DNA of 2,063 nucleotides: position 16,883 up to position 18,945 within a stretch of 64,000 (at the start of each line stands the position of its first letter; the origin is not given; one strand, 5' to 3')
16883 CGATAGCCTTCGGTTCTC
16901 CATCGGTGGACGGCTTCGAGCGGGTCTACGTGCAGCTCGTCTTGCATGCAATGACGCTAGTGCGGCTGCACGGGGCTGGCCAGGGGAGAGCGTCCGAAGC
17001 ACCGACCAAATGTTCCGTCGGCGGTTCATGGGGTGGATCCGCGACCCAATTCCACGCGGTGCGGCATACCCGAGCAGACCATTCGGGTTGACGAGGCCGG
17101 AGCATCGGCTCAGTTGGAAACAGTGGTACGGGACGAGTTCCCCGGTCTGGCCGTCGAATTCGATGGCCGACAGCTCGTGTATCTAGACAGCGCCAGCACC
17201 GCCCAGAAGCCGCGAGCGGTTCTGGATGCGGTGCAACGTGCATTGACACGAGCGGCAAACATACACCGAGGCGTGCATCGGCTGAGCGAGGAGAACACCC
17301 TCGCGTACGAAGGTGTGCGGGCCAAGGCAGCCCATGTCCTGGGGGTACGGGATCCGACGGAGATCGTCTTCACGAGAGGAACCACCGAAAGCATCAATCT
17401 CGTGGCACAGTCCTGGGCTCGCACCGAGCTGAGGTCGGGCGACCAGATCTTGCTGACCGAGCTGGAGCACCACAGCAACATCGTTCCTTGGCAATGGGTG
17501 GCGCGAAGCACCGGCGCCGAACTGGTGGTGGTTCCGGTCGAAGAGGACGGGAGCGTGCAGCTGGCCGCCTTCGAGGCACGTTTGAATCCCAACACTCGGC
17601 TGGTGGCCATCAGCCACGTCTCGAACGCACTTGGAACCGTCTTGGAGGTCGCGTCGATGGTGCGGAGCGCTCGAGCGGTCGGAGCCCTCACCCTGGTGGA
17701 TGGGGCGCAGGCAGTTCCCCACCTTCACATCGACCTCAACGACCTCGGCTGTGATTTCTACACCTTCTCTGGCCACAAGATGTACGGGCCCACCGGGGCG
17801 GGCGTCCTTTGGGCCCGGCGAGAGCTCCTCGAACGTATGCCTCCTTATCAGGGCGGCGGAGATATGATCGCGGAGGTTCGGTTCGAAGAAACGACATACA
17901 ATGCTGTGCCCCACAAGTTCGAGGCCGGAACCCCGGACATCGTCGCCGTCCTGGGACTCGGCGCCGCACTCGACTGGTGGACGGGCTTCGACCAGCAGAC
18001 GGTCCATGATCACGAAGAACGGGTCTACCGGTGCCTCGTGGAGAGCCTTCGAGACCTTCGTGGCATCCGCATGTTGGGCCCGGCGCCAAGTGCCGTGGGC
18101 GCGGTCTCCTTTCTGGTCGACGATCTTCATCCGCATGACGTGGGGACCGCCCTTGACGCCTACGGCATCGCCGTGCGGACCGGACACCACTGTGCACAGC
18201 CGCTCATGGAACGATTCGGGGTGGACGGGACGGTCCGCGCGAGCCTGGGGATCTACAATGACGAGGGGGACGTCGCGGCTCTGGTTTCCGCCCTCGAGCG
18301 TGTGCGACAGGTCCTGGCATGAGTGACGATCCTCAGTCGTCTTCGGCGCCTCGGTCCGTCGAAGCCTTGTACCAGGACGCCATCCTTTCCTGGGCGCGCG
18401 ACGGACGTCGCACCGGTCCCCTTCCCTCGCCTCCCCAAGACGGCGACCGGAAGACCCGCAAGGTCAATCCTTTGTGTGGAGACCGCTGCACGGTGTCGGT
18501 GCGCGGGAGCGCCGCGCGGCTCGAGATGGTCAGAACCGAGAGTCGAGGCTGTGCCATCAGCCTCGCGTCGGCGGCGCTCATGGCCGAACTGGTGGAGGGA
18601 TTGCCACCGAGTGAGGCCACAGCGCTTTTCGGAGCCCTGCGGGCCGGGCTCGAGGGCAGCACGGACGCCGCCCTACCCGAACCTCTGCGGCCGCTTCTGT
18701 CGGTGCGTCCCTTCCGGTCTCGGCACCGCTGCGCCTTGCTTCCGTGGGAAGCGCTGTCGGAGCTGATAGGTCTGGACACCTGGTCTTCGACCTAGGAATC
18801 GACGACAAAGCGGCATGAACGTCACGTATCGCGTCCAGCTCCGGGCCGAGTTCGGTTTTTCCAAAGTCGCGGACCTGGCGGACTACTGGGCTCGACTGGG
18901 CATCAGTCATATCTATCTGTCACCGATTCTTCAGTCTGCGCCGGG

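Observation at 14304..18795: SufS cysteine desulfurase and SufU encoded divergently from xdhC and the cytidylyltransferase fusion: a candidate dedicated Moco sulfuration module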

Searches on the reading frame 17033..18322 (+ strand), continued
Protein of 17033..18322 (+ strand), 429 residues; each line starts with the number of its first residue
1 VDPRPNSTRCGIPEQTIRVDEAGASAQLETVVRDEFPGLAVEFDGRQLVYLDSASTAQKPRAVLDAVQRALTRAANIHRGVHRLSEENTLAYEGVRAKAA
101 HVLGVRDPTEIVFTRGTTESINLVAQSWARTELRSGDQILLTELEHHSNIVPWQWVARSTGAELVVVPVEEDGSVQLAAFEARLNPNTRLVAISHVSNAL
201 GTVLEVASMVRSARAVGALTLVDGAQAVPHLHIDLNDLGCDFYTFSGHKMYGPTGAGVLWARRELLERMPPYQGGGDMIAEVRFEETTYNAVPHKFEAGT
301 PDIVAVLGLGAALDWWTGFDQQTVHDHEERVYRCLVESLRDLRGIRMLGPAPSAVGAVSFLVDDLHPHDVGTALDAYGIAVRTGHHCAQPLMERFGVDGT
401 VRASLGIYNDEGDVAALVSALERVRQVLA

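Call 70: find_encoding_contigs(protein=P0040, flank=8000, max_places=1)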
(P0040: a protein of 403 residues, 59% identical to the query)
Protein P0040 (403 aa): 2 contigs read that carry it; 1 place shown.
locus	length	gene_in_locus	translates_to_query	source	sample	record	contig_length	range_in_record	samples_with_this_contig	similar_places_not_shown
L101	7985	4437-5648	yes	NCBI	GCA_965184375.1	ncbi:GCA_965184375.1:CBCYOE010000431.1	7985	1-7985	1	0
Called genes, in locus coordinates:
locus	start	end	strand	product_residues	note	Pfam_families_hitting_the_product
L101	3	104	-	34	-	?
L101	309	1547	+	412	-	PF03453:MoeA_N, PF00994:MoCF_biosynth, PF03454:MoeA_C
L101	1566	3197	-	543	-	PF00994:MoCF_biosynth (faint), PF01128:IspD, PF12804:NTP_transf_3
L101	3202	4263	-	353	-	PF02625:XdhC_CoxI, PF13478:XdhC_C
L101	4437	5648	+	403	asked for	PF00155:Aminotran_1_2, PF00266:Aminotran_5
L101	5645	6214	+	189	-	-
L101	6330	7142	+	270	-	PF06240:COXG, PF10604:Polyketide_cyc2 (weak)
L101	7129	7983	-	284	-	?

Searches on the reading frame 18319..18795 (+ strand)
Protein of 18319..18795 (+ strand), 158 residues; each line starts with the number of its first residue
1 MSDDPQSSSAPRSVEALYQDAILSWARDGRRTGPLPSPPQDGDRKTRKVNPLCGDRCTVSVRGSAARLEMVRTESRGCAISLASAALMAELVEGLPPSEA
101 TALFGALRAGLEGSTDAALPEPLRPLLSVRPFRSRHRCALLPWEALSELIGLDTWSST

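Call 4: search_protein_families(library=pfam, proteins=[window:18319-18795:+])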
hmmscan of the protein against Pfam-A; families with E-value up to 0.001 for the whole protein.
window:18319-18795:+ (158 aa): 1 family
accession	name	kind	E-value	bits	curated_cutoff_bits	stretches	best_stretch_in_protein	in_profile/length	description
PF01592.21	NifU_N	-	4.3e-08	33.8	22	1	18-102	2-85/127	NifU-like N terminal domain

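Call 7: find_encoding_contigs(protein=window:18319-18795:+, flank=10000, max_places=10)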
Protein window:18319-18795:+ (158 aa): 8 contigs read that carry it; 3 places shown.
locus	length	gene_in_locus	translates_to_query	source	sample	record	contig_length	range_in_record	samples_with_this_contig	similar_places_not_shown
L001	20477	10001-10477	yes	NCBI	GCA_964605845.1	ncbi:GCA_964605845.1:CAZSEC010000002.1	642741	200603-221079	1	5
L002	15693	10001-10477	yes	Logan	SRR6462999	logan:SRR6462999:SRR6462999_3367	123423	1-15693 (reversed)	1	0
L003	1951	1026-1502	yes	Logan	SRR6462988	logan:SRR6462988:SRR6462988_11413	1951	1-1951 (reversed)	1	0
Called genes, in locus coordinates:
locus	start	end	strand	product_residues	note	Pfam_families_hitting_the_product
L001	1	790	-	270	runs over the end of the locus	PF13191:AAA_16 (weak), PF13401:AAA_22 (faint), PF00004:AAA, PF07726:AAA_3 (faint), PF07728:AAA_5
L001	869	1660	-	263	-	PF00941:FAD_binding_5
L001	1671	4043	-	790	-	PF01315:Ald_Xan_dh_C, PF02738:MoCoBD_1, PF20256:MoCoBD_2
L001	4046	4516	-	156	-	PF00111:Fer2, PF01799:Fer2_2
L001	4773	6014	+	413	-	PF07690:MFS_1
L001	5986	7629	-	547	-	PF00994:MoCF_biosynth (weak), PF01128:IspD, PF02348:CTP_transf_3 (weak), PF12804:NTP_transf_3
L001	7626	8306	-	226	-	PF13478:XdhC_C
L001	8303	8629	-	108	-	PF02625:XdhC_CoxI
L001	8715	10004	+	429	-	PF00266:Aminotran_5, PF01053:Cys_Met_Meta_PP (weak)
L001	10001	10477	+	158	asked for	PF01592:NifU_N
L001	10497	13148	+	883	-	PF00128:Alpha-amylase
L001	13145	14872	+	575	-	PF02922:CBM_48 (weak), PF00128:Alpha-amylase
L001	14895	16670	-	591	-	PF00664:ABC_membrane, PF00005:ABC_tran, PF02463:SMC_N (faint)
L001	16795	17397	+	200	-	PF00188:CAP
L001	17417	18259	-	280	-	PF17284:Spermine_synt_N, PF01564:Spermine_synth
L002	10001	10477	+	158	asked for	PF01592:NifU_N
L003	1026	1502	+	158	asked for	PF01592:NifU_N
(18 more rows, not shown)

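Call 8: search_protein_families(library=ncbifam, proteins=[window:18319-18795:+])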
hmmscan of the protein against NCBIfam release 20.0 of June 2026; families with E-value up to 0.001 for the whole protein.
window:18319-18795:+ (158 aa): 2 families
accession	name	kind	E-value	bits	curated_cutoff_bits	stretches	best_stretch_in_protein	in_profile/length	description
TIGR01994.1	SUF_scaf_2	equivalog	1.4e-21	77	92.5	1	15-150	2-136/137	Fe-S cluster assembly sulfur transfer protein SufU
TIGR03419.1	NifU_clost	equivalog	2.1e-05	24.9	187.9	1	41-103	20-82/121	Fe-S cluster assembly scaffold protein NifU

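Call 29: find_homologous_proteins(query=window:18319-18795:+, max_evalue=0.00001)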
Query window:18319-18795:+ (158 aa): 332 proteins with E <= 0.00001 among 837 candidates; the best 120 are listed.
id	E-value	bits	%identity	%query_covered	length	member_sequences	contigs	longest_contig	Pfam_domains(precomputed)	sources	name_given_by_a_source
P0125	1.8e-96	339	100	100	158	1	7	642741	PF01592.22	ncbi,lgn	ncbi:MAG: iron-sulfur cluster assembly scaffold protein [Myxococcota bacterium]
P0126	1.1e-36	144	56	89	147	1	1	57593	PF01592.22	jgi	jgi:nitrogen fixation NifU-like protein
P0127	2.5e-24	104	48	86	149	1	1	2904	PF01592.22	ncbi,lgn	ncbi:MAG: iron-sulfur cluster assembly scaffold protein [Myxococcota bacterium]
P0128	1.1e-21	96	46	93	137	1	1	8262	PF01592.22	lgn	-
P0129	2.5e-21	94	44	83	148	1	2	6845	PF01592.22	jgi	jgi:nitrogen fixation NifU-like protein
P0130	7.5e-21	93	44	84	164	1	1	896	PF01592.22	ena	-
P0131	8.4e-21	93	41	89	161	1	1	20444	PF01592.22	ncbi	-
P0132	9.3e-21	93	43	83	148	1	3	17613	PF01592.22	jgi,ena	jgi:nitrogen fixation NifU-like protein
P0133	1.2e-20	92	43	83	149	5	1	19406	PF01592.22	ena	-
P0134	1.3e-20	92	43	83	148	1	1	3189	PF01592.22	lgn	-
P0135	1.3e-20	92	43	83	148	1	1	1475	PF01592.22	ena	-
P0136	1.5e-20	92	44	88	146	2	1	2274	PF01592.22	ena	-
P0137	1.5e-20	92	43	83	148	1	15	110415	PF01592.22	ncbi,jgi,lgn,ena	-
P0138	3.3e-20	91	41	85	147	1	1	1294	PF01592.22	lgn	-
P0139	3.5e-20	91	43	88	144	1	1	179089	PF01592.22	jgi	jgi:nitrogen fixation NifU-like protein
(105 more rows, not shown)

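Call 49: search_solved_structures(query=window:18319-18795:+, max_evalue=0.001, show_alignments=1)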
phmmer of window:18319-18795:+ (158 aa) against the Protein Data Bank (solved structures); distinct sequences matched with E-value up to 0.001: 12.
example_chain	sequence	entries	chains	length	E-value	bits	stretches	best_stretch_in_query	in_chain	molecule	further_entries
2qq4_A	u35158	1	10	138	1.2e-13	54.8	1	15-149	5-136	Iron-sulfur cluster biosynthesis protein IscU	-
1su0_B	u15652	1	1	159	1.1e-10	45.3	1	40-150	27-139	NifU like protein IscU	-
1xjs_A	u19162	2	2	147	1.5e-10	44.8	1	14-149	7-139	NifU-like protein | SufU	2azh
5xt5_D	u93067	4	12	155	1.8e-10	44.5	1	14-149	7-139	Zinc-dependent sulfurtransferase SufU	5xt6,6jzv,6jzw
8odq_A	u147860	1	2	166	4e-07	33.7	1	14-150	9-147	Nitrogen fixation protein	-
9dcl_A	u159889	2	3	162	4.7e-07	33.5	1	14-149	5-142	Possible nitrogen fixation related protein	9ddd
6a6f_A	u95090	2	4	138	4.7e-07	33.4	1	48-147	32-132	Iron-sulfur cluster assembly scaffold protein NifU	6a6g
4eb5_C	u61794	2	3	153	1.5e-05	28.5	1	18-103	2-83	NifU protein (NifU-1)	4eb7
5uft_A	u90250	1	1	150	3e-05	27.6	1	14-150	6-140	Nitrogen-fixing NifU-like, N-terminal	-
7cnv_A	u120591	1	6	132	0.00052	23.6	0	30-102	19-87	Nitrogen-fixing NifU domain protein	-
7c8n_A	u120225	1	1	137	0.00054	23.5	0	31-102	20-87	Nitrogen-fixing NifU domain protein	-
7c8m_A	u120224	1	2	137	0.00064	23.3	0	31-102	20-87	Nitrogen-fixing NifU domain protein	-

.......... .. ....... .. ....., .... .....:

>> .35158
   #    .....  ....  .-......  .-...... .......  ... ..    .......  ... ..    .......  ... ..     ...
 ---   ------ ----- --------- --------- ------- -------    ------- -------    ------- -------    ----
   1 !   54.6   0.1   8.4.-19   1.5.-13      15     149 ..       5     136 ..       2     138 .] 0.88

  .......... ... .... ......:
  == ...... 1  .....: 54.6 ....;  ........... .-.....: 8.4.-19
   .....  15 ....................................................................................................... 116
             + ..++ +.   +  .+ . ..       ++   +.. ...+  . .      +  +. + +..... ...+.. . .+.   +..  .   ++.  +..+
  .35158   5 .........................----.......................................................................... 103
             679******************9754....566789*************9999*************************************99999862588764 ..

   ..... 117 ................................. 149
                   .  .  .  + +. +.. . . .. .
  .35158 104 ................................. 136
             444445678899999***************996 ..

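Call 62: predict_structure(alignment_id=A1)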
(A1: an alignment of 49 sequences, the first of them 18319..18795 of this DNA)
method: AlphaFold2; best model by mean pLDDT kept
length: 158 residues; sequences in the alignment: 49
mean_pLDDT: 90.7   pTM: 0.84
mean pLDDT of the five models: 90.7, 90.1, 89.9, 89.8, 89.3
residues with pLDDT >= 90: 124; 70-90: 16; 50-70: 15; < 50: 3
segments of 3 or more residues with pLDDT < 50: 156-158
pLDDT, mean of each block of 10 residues (from residue 1): 64 77 94 95 96 97 95 98 98 97 97 88 95 96 97 61
secondary structure, 60 per line:
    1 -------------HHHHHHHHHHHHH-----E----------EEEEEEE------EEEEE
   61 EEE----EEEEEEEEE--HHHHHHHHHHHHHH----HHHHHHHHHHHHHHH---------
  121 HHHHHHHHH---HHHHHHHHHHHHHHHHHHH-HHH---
elements in order: H14-26 E43-49 E56-63 E68-76 H79-92 H97-111 H121-129 H133-151

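Call 64: fold_search(model_id=the predicted structure, library=pdb)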
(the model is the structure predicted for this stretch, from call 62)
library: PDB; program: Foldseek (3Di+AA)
matches with E <= 10: 317; with E <= 0.001: 55
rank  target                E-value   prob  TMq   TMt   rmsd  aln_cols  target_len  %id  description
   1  2qq4_I                2.8e-10  1.00  0.69  0.80   2.8       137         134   33  Crystal structure of Iron-sulfur cluster biosynthesis protein IscU (TTHA1736) from thermus thermophilus HB8 (released 2008-07-29)
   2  6jzv_A                4.2e-10  1.00  0.77  0.86   1.6       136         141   26  Crystal structure of SufU from Bacillus subtilis (released 2020-05-06)
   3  2qq4_B                5.3e-10  1.00  0.70  0.80   3.0       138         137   33  Crystal structure of Iron-sulfur cluster biosynthesis protein IscU (TTHA1736) from thermus thermophilus HB8 (released 2008-07-29)
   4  2qq4_F                6.6e-10  1.00  0.71  0.82   3.2       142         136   32  Crystal structure of Iron-sulfur cluster biosynthesis protein IscU (TTHA1736) from thermus thermophilus HB8 (released 2008-07-29)
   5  6jzw_B                7.0e-10  1.00  0.78  0.88   1.5       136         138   26  Crystal structure of SufU from Bacillus subtilis with Cys persulfurated (released 2020-05-06)
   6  6jzw_D                9.4e-10  1.00  0.76  0.90   1.6       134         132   26  Crystal structure of SufU from Bacillus subtilis with Cys persulfurated (released 2020-05-06)
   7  2qq4_A                1.1e-09  1.00  0.72  0.82   2.5       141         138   31  Crystal structure of Iron-sulfur cluster biosynthesis protein IscU (TTHA1736) from thermus thermophilus HB8 (released 2008-07-29)
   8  6jzv_D                1.3e-09  1.00  0.74  0.85   2.4       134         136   28  Crystal structure of SufU from Bacillus subtilis (released 2020-05-06)
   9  6jzw_A                1.7e-09  1.00  0.77  0.85   1.7       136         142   26  Crystal structure of SufU from Bacillus subtilis with Cys persulfurated (released 2020-05-06)
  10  6jzv_C                2.2e-09  1.00  0.77  0.87   1.7       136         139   26  Crystal structure of SufU from Bacillus subtilis (released 2020-05-06)
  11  6jzv_B                6.6e-09  1.00  0.77  0.86   1.7       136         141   26  Crystal structure of SufU from Bacillus subtilis (released 2020-05-06)
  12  5uft                  9.4e-09  1.00  0.74  0.81   2.5       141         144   26  Crystal Structure of a Nitrogen-fixing NifU-like protein (N-terminal) from Brucella abortus (released 2017-01-25)
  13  1su0                  1.6e-08  1.00  0.73  0.84   2.5       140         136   27  Crystal structure of a hypothetical protein at 2.3 A resolution (released 2004-08-24)
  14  9dcl                  2.1e-08  1.00  0.74  0.79   2.4       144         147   28  [2Fe-2S] SufU from Mycobacterium tuberculosis (released 2025-07-30)
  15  6a6f_A                4.2e-08  1.00  0.76  0.88   2.8       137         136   24  Crystal structure of Putative iron-sulfur cluster assembly scaffold protein for SUF system (FiSufU) from thermophilic  (released 2019-10-09)
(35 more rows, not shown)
